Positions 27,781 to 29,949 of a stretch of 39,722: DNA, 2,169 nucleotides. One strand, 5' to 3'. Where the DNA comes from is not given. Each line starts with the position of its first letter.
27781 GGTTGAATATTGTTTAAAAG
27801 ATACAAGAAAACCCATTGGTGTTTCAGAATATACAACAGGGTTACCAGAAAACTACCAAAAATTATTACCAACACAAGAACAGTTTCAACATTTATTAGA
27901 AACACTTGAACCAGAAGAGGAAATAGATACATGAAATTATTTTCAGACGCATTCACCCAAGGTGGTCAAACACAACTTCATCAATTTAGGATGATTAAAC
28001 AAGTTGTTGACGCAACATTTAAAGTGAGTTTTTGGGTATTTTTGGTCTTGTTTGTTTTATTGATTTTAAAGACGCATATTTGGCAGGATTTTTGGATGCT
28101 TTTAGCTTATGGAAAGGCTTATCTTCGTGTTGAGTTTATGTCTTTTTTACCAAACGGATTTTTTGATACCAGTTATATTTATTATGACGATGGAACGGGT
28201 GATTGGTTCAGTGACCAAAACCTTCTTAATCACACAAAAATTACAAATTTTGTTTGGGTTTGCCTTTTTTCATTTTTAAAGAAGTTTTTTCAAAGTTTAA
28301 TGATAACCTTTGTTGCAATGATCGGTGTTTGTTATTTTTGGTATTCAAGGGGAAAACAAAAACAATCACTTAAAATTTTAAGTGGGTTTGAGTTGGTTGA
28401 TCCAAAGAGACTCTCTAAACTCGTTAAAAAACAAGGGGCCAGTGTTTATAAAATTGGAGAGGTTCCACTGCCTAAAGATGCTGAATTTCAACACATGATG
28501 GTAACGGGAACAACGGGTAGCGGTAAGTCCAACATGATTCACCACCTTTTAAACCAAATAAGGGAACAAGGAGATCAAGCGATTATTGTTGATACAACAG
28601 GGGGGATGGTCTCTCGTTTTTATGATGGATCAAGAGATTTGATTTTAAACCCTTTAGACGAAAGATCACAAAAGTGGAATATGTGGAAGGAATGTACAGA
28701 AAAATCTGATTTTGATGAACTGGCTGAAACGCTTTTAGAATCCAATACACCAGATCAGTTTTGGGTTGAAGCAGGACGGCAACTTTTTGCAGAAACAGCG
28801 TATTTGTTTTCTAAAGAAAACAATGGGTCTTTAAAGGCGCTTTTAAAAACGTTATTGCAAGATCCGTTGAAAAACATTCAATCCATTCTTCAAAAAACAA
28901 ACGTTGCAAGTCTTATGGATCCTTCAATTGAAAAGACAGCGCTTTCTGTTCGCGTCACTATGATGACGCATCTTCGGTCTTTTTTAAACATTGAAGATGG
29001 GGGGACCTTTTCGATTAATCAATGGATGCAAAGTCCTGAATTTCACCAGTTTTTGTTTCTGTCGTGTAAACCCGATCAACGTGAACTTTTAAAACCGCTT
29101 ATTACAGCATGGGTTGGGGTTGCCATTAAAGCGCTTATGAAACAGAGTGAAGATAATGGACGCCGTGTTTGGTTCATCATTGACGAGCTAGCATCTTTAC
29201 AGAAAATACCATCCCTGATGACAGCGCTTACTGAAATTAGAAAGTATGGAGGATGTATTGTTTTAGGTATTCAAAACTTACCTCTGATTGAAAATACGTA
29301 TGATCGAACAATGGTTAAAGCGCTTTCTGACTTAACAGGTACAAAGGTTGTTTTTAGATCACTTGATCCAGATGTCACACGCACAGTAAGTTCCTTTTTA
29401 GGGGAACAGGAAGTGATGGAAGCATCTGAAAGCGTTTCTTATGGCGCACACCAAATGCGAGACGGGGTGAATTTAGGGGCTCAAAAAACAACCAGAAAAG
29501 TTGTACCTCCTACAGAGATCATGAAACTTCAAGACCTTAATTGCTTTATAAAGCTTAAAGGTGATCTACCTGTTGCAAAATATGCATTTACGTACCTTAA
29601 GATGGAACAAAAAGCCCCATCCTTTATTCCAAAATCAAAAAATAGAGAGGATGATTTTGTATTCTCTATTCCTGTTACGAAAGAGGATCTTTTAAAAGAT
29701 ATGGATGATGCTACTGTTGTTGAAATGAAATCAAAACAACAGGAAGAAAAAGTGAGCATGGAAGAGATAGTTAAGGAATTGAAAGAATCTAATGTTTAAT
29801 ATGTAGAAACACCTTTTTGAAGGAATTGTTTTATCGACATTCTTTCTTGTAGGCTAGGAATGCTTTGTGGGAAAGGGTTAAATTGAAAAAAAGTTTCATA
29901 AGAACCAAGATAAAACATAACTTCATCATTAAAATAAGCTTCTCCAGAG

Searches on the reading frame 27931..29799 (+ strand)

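Call 18: search_protein_families(library=pfam, proteins=[window:27931-29799:+], max_evalue=0.01)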
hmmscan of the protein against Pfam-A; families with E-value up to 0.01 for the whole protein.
window:27931-29799:+ (622 aa): 15 families
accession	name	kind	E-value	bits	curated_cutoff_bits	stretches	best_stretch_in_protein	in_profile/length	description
PF10412.15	TrwB_AAD_bind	-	2e-124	415.8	20.5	1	173-552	2-385/387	Type IV secretion-system coupling protein DNA-binding domain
PF02534.20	T4SS-DNA_transf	-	3e-20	73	20.1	1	166-559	30-449/468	Type IV secretory system Conjugative DNA transfer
PF12696.13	TraG-D_C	-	1.5e-19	70.6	22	1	412-534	1-125/126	TraM recognition site of TraD and TraG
PF13401.12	AAA_22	-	8e-06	26.6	27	1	188-244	7-64/130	AAA domain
PF01935.23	DUF87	-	0.00012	22.7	23.2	1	187-224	24-62/220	Helicase HerA, central domain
PF01580.24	FtsK_SpoIIIE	-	0.00014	21.9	24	1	180-207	38-60/221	FtsK/SpoIIIE family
PF19044.6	P-loop_TraG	-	0.00052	19.2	25.8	1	187-223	30-66/413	TraG P-loop domain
PF12846.13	AAA_10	-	0.0016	18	27.5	0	187-226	22-61/362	AAA-like domain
PF13191.12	AAA_16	-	0.0024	18.8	32.6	1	186-234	24-73/167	AAA ATPase domain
PF03308.22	MeaB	-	0.0043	16.5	23.1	0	187-220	34-67/273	Methylmalonyl Co-A mutase-associated GTPase MeaB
PF00437.27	T2SSE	-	0.0055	15.8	24.9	1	188-216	144-171/370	Type II/IV secretion system protein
PF02492.25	cobW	-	0.0062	16.6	20.7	1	189-223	3-37/180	CobW/HypB/UreG, nucleotide-binding domain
PF07693.20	KAP_NTPase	-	0.0068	16.1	20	0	190-427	24-167/293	KAP family P-loop domain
PF13245.12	AAA_19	-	0.0073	16.9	25.1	0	187-224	12-51/134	AAA domain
PF20720.3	nSTAND3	-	0.008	16.3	27.2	0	187-223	18-54/155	Novel STAND NTPase 3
